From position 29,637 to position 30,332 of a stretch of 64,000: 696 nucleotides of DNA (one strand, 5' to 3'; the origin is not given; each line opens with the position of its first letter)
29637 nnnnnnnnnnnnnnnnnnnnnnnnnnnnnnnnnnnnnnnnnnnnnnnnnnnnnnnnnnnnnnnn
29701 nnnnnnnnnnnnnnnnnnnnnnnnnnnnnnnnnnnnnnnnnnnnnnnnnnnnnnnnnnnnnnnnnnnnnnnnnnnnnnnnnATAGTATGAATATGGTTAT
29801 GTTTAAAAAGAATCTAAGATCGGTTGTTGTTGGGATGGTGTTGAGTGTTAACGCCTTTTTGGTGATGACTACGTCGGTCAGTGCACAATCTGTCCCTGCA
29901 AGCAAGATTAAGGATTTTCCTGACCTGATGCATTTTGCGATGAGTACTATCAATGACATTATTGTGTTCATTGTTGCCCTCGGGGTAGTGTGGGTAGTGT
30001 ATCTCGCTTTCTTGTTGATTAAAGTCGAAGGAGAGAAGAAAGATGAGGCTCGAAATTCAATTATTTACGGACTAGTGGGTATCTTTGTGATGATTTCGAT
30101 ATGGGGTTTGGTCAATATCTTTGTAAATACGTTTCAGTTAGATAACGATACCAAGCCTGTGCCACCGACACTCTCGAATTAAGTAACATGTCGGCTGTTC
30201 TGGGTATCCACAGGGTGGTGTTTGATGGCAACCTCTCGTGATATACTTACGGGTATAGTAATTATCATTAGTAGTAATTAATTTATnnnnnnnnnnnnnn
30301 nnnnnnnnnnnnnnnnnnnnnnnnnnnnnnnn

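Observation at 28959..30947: Tandem array of five divergent TrbC/VirB2-like small membrane proteins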

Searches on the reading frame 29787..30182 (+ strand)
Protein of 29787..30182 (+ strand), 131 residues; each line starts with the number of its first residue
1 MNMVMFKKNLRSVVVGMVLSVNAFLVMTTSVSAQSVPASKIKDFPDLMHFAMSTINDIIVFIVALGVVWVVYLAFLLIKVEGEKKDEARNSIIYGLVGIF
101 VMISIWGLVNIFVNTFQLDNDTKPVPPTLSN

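Call 3: search_protein_families(library=pfam, proteins=[window:29787-30182:+], max_evalue=1)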
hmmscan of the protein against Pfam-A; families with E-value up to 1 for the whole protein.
window:29787-30182:+ (131 aa): 7 families
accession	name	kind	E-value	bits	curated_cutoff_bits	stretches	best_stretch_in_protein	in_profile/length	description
PF18895.5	T4SS_pilin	-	4.4e-05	23.9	26.6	1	55-112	9-71/71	Type IV secretion system pilin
PF11021.13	DUF2613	-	0.01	16.3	22.1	1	12-40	9-37/55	Protein of unknown function (DUF2613)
PF06496.16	DUF1097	-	0.03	15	24.6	1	61-113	15-68/142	Protein of unknown function (DUF1097)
PF06168.16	DUF981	-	0.034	14.6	29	1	54-112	3-61/186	Protein of unknown function (DUF981)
PF12725.13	DUF3810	-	0.2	11.5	28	1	56-114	25-82/311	Protein of unknown function (DUF3810)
PF13373.11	Dsc3_C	-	0.24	12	25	1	46-102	88-141/145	DSC E3 ubiquitin ligase complex subunit 3, C-terminal domain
PF04306.18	DUF456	-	0.72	10.6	29.4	0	58-113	34-88/139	Protein of unknown function (DUF456)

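Call 4: search_protein_families(library=ncbifam, proteins=[window:29787-30182:+], max_evalue=1)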
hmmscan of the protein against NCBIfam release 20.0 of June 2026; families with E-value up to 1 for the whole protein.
window:29787-30182:+ (131 aa): 3 families
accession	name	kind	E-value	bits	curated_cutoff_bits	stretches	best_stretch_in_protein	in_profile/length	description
NF045849.1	ICE_MMCAP2_0565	equivalog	3.6e-07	29.8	40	1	49-115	11-79/80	Mbov_0395 family pilin-like conjugal transfer protein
NF040986.1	MamH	equivalog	0.0031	16.7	300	1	14-107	183-282/419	magnetosome biogenesis transporter MamH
TIGR01770.1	NDH_I_N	subfamily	0.021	13.8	332.6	1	10-113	28-130/472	NADH-quinone oxidoreductase subunit NuoN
